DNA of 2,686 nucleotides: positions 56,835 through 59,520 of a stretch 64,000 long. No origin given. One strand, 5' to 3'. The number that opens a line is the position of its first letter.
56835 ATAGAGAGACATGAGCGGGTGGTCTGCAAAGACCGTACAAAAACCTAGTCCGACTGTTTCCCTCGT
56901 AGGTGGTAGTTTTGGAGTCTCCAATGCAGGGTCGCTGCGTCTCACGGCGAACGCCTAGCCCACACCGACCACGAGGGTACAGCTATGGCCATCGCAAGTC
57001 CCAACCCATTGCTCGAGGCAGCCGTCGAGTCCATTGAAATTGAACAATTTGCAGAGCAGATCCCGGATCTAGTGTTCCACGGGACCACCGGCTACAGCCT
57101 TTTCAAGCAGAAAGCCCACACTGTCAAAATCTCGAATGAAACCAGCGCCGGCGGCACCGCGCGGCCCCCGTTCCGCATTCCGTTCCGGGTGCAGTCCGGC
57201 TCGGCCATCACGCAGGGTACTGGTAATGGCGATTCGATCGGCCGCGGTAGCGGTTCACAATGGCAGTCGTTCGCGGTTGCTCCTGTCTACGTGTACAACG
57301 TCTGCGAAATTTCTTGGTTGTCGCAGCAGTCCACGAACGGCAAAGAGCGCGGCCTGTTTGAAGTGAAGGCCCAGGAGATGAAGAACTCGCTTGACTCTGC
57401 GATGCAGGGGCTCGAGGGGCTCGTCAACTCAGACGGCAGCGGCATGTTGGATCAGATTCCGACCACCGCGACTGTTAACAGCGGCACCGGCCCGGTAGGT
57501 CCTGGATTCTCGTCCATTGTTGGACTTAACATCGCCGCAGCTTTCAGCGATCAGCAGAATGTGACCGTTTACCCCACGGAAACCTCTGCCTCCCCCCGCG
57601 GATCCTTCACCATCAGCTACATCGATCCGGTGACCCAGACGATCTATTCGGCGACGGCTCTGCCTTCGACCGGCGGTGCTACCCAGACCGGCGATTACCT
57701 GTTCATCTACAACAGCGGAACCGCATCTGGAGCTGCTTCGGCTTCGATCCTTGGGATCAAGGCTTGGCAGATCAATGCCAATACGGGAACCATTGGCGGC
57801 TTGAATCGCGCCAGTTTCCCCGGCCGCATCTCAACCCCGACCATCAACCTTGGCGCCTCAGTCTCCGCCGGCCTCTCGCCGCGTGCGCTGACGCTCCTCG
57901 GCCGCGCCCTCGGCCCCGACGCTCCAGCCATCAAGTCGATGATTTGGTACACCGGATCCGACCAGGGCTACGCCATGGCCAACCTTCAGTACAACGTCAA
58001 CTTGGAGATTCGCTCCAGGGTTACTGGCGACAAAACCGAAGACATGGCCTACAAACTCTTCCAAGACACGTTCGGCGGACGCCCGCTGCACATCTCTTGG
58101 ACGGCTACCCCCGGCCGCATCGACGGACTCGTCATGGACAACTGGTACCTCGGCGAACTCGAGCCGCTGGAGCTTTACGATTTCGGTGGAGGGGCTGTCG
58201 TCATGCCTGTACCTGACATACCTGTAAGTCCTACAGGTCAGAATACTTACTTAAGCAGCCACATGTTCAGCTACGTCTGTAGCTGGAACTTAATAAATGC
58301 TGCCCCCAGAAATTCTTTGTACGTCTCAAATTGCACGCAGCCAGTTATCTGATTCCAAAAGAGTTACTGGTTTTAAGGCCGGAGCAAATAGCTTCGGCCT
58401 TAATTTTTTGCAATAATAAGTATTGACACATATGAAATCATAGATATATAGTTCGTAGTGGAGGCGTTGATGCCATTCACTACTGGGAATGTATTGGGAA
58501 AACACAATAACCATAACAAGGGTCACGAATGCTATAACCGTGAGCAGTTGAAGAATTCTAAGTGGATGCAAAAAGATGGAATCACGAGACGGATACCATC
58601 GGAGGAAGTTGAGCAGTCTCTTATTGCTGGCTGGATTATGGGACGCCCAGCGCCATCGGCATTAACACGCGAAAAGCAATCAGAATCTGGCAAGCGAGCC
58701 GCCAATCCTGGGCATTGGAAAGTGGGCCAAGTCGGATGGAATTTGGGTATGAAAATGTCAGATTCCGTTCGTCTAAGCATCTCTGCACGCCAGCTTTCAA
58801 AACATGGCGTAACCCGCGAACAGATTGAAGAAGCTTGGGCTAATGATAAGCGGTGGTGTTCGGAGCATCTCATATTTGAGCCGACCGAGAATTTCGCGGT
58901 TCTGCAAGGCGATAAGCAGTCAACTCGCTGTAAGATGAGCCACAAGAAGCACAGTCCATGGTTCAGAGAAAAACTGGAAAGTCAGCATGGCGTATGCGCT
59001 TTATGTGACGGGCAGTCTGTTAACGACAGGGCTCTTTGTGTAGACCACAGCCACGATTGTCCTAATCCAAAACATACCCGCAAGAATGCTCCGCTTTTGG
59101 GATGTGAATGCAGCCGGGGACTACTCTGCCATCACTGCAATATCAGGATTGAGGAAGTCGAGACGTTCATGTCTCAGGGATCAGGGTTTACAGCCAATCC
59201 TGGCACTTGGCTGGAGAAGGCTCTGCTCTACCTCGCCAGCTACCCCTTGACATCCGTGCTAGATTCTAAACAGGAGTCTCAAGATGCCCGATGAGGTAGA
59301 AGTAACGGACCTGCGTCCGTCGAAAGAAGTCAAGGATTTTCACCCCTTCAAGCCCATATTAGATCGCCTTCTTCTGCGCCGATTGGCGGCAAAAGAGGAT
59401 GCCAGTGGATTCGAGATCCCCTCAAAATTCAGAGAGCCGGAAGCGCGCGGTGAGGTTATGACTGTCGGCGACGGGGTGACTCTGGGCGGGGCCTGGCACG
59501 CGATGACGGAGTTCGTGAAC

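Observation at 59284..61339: Phage-encoded GroES-GroEL pair in the structural operon, with a zinc-ribbon tail on GroES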

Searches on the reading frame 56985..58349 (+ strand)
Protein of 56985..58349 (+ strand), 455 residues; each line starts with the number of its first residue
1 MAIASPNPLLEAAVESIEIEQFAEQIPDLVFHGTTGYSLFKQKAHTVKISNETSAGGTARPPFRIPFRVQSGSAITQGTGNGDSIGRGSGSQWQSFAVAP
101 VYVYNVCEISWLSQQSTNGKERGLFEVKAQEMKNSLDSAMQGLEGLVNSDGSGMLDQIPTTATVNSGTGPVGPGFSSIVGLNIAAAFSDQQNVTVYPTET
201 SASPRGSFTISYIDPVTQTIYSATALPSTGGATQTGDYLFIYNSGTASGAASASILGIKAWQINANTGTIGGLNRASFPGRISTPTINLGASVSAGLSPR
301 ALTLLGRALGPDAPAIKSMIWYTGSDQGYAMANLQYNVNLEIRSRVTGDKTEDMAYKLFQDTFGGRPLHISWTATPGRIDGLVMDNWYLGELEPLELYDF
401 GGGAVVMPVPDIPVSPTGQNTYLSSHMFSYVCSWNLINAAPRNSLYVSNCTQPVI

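Call 3: search_protein_families(library=pfam, proteins=[window:56985-58349:+], max_evalue=0.01)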
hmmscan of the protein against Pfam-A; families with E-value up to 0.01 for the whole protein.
window:56985-58349:+ (455 aa): 0 families

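Call 4: search_protein_families(library=phrogs, proteins=[window:56985-58349:+], max_evalue=0.01)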
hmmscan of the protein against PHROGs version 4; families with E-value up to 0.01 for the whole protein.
window:56985-58349:+ (455 aa): 0 families

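Call 37: find_homologous_proteins(query=window:56985-58349:+, max_evalue=0.001)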
Query window:56985-58349:+ (455 aa): 613 proteins with E <= 0.001 among 8000 candidates; the best 120 are listed.
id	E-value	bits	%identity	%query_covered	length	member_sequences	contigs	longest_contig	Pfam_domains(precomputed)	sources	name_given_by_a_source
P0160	0.0e+0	1019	100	100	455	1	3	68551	-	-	-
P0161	1.9e-255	866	84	100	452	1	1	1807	-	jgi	jgi:hypothetical protein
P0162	1.9e-248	843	81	100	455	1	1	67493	-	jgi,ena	-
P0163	1.3e-247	840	82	100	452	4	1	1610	-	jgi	jgi:hypothetical protein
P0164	1.4e-242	823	78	100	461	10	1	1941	-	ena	-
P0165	1.4e-241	820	79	100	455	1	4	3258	-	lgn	-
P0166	4.5e-241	818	78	100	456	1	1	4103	-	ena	-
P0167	1.4e-240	817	78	100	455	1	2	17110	-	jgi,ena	jgi:hypothetical protein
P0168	1.5e-240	817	79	100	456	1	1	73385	-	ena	-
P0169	7.1e-240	814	78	100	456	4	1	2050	-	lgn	-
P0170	4.8e-239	812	79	100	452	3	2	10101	-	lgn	-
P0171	2.4e-238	809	78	100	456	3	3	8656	-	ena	-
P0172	5.4e-238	808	78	100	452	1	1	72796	-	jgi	jgi:hypothetical protein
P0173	3.4e-237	806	77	100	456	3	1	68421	-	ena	-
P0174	9.8e-237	804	78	100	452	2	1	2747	-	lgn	-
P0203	1.6e-199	681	67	100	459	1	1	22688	-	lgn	-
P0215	1.2e-168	580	61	98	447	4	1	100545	-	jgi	jgi:hypothetical protein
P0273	1.1e-157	544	58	98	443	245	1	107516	-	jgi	jgi:hypothetical protein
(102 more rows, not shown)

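Call 39: find_encoding_contigs(protein=P0168, flank=10000, max_places=3)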
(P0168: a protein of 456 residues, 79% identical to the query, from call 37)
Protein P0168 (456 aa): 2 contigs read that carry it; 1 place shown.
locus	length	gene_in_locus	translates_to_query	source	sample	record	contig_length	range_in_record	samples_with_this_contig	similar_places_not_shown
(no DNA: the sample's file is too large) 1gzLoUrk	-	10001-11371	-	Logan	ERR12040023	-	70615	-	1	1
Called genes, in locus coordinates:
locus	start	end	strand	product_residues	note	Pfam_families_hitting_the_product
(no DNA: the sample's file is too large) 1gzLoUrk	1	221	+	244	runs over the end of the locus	-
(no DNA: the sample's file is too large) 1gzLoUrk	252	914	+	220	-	-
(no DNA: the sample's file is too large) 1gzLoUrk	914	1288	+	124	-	PF02945:Endonuclease_7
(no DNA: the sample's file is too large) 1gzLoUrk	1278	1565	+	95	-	-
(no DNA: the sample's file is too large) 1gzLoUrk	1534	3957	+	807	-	-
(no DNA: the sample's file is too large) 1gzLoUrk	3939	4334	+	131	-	-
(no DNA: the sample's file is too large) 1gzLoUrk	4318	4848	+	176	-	-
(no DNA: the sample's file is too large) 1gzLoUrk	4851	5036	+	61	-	PF20106:DUF6496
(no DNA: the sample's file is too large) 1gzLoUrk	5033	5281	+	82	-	-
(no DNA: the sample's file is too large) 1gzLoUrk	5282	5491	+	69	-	-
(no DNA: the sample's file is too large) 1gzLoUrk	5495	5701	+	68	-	-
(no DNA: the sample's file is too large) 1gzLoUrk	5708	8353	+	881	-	-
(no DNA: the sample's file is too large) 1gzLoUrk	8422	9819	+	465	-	-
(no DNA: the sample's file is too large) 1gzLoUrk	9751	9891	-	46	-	-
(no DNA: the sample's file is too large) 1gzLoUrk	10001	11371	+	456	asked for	-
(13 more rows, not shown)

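Call 40: find_encoding_contigs(protein=P0273, flank=10000, max_places=3)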
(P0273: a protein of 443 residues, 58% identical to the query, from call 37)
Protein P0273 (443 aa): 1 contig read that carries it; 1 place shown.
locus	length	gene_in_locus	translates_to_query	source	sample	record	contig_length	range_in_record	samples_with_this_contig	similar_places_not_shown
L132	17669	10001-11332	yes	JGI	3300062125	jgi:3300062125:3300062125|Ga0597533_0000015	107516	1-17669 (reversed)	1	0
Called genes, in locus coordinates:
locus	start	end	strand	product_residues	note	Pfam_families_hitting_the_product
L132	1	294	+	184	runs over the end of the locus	-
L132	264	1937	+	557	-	PF03237:Terminase_6N (faint)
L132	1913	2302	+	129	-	-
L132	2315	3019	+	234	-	PF00300:His_Phos_1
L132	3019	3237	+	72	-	-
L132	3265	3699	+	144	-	-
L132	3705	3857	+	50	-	-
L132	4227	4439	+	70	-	-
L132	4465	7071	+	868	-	-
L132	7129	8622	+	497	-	-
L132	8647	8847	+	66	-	-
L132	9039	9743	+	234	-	-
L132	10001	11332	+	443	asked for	-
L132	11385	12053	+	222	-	PF01844:HNH, PF14279:HNH_5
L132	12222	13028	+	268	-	-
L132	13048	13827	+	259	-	PF00166:Cpn10 (weak)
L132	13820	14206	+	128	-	-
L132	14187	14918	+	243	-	-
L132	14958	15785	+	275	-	-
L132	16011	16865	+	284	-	-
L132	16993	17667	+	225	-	?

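Call 50: find_encoding_contigs(protein=P0172, flank=10000, max_places=2)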
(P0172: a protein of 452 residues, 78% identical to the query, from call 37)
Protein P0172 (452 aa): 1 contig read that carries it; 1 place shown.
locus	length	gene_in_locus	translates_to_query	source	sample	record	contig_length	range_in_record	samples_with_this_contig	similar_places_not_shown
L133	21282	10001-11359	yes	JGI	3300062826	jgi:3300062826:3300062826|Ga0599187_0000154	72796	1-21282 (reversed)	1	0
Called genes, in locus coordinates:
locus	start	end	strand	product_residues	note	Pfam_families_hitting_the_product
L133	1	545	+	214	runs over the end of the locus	-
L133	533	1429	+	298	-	-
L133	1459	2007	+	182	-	-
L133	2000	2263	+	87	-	-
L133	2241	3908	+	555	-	-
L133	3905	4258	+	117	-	-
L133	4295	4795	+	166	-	-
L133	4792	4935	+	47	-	-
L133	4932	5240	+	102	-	-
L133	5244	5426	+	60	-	PF20106:DUF6496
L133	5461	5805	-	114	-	-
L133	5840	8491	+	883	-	-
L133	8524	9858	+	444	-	-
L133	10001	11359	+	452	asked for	-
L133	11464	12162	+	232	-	PF02945:Endonuclease_7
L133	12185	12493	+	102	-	PF00166:Cpn10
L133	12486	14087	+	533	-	PF00118:Cpn60_TCP1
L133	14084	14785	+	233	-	-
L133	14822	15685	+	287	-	-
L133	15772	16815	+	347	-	-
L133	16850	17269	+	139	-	-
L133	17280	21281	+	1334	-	?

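Call 51: find_encoding_contigs(protein=P0215, flank=10000, max_places=2)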
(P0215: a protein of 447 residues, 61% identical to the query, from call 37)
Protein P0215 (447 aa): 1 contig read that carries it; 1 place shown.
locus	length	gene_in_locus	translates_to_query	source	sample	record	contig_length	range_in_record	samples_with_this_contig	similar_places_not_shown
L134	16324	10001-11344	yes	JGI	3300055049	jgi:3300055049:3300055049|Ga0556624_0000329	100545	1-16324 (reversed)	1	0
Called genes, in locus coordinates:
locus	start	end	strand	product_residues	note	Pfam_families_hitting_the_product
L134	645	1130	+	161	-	PF10263:SprT-like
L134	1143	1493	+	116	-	-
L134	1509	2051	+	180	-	-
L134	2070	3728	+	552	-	-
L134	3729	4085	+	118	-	-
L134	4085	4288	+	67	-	-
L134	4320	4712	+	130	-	-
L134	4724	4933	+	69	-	-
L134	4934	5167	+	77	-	-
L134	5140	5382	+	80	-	-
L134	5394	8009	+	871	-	-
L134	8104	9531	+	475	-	-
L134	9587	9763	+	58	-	-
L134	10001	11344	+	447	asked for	-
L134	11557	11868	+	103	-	-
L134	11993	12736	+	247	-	PF00166:Cpn10 (faint)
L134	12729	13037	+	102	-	-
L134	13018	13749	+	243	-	-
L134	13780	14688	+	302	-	-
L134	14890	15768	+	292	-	-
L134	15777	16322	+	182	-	?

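Call 52: find_encoding_contigs(protein=P0203, flank=10000, max_places=2)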
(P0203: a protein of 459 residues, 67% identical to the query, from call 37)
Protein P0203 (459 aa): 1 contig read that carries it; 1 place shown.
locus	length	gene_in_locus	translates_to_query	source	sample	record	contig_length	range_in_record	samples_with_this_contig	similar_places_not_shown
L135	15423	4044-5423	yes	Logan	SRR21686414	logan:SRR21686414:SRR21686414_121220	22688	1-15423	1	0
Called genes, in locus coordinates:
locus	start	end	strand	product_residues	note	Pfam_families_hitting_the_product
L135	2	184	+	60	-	?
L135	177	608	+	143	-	-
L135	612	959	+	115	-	-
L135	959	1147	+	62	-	-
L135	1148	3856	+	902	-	-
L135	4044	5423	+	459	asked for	-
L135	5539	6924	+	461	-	-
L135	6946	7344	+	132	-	PF00166:Cpn10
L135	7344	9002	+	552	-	PF00118:Cpn60_TCP1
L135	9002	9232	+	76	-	-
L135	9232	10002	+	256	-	-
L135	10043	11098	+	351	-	-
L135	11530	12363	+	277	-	-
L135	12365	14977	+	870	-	-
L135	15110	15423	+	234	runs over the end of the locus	-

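Call 54: predict_structure(alignment_id=A6)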
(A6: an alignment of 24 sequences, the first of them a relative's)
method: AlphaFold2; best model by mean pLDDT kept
length: 455 residues; sequences in the alignment: 24
mean_pLDDT: 48.5   pTM: 0.41
mean pLDDT of the five models: 48.5, 44.5, 41.4, 41.4, 38.6
residues with pLDDT >= 90: 0; 70-90: 94; 50-70: 109; < 50: 252
segments of 3 or more residues with pLDDT < 50: 1-33, 47-153, 170-173, 243-283, 345-347, 352-359, 390-441
pLDDT, mean of each block of 10 residues (from residue 1): 27 27 32 50 53 25 25 25 28 31 31 32 34 42 41 56 69 63 55 70 74 59 75 73 48 36 30 34 60 74 70 71 75 58 50 47 73 67 61 31 26 38 30 35 66 60
secondary structure, 60 per line:
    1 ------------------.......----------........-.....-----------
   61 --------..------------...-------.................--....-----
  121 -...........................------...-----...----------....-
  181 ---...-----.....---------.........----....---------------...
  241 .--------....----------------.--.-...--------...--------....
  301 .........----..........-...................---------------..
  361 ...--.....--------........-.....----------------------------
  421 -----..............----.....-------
elements in order: H19-25 H36-43 E45-49 E96-109 H112-115 H122-148 E155-157 E163-165 E176-179 E192-196 E206-214 E219-222 E238-241 H250-253 E286-288 H297-309 H314-318 E319-323 H325-343 E366-370 E379-383 E388-392 E426-439 E444-448

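Call 55: search_solved_structures(query=A6, max_evalue=10)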
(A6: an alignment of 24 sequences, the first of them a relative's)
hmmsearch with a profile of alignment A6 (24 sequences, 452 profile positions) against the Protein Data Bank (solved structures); distinct sequences matched with E-value up to 10: 0.

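Call 57: search_dna_similar(query=window:56985-58349:+, collection=phages, mode=protein, max_evalue=0.001, max_rows=15)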
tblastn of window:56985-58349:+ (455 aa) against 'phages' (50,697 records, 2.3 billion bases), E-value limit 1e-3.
No match.

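Call 59: fold_search(model_id=the predicted structure, library=pdb)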
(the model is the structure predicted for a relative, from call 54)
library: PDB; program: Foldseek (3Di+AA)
matches with E <= 10: 446; with E <= 0.001: 2
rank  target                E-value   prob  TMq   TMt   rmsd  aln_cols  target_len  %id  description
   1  7f38_I                1.7e-04  1.00  0.25  0.31   9.7       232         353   15  Cyanophage A-1(L) capsid asymmetric unit (released 2021-09-29)
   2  9gyi_B                5.0e-04  1.00  0.19  0.29   7.4       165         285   17  Cryo-EM structure of the capsid-forming phage-inducible chromosomal island (cf-PICI) EcCI2 (released 2025-09-10)
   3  7f38_A                1.3e-03  0.99  0.26  0.31  12.8       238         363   13  Cyanophage A-1(L) capsid asymmetric unit (released 2021-09-29)
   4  7z48_F                1.6e-03  0.96  0.31  0.38  13.2       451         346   12  Bottom part (C5) of bacteriophage SU10 capsid (released 2022-08-10)
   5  7oz4_F                3.0e-03  0.97  0.20  0.28   8.0       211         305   13  Mature capsid of bacteriophage phiRSA1 (released 2021-11-17)
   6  7jw1_B                3.4e-03  0.92  0.30  0.39  16.5       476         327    8  Satellite phage P4 procapsid including size determination (Sid) protein (released 2020-09-16)
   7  7oz4_C                3.6e-03  0.94  0.22  0.30   7.5       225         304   14  Mature capsid of bacteriophage phiRSA1 (released 2021-11-17)
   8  9gyi_A                6.6e-03  0.98  0.20  0.29   7.5       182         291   16  Cryo-EM structure of the capsid-forming phage-inducible chromosomal island (cf-PICI) EcCI2 (released 2025-09-10)
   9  7oz4_A                6.6e-03  0.92  0.21  0.29   7.8       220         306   13  Mature capsid of bacteriophage phiRSA1 (released 2021-11-17)
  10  8zdk_6                1.3e-02  0.91  0.20  0.24  11.0       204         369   14  Cryo-EM structure of Mycobacteriophage Douge genome-packed vertex (gp8 and gp113) (released 2025-07-16)
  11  7oz4_B                1.3e-02  0.87  0.22  0.29   7.9       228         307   11  Mature capsid of bacteriophage phiRSA1 (released 2021-11-17)
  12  9in6_M                1.3e-02  0.44  0.19  0.21  25.7       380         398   10  Capsid of Vibrio cholerae phage mature VP1 (released 2024-08-14)
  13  9ocb_B                1.4e-02  0.66  0.18  0.24   9.2       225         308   10  Sf11 capsid Icosahedral Reconstruction (released 2025-11-12)
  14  9ocb_G                1.8e-02  0.82  0.17  0.23   9.6       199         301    7  Sf11 capsid Icosahedral Reconstruction (released 2025-11-12)
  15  9ocb_C                2.4e-02  0.84  0.20  0.27   7.2       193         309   13  Sf11 capsid Icosahedral Reconstruction (released 2025-11-12)
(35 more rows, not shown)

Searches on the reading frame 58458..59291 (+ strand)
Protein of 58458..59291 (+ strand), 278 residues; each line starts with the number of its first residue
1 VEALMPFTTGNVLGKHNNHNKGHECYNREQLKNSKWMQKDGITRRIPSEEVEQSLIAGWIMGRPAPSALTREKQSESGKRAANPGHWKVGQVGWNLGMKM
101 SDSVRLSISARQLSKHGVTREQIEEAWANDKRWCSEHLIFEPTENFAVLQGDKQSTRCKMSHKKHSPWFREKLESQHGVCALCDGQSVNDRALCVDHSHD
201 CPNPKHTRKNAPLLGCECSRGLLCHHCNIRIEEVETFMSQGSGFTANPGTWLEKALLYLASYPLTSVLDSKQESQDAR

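Call 3: search_protein_families(library=pfam, proteins=[window:58458-59291:+], max_evalue=0.01)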
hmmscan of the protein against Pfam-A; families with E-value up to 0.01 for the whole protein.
window:58458-59291:+ (278 aa): 1 family
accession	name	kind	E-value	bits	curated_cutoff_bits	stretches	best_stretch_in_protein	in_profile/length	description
PF02945.21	Endonuclease_7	-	2.3e-08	34.3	23.6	1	173-234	19-66/82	Recombination endonuclease VII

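Call 4: search_protein_families(library=phrogs, proteins=[window:58458-59291:+], max_evalue=0.01)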
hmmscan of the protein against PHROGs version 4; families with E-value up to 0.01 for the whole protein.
window:58458-59291:+ (278 aa): 4 families
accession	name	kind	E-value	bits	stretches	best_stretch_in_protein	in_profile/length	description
phrog_2914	-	DNA, RNA and nucleotide metabolism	1.9e-09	38.5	1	153-231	75-135/190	endonuclease VII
phrog_2633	-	DNA, RNA and nucleotide metabolism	1.1e-08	36.3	1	155-234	60-122/142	endonuclease VII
phrog_423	-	DNA, RNA and nucleotide metabolism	4.6e-07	30.9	1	160-261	6-97/159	endonuclease VII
phrog_307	-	DNA, RNA and nucleotide metabolism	2.8e-06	28.6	1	173-228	116-156/334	endonuclease VII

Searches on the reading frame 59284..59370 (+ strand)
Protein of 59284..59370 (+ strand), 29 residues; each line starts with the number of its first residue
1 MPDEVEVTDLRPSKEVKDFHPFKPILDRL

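Call 46: search_protein_families(library=pfam, proteins=[window:59284-59370:+], max_evalue=10)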
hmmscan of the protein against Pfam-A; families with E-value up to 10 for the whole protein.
seq(29 aa): 0 families
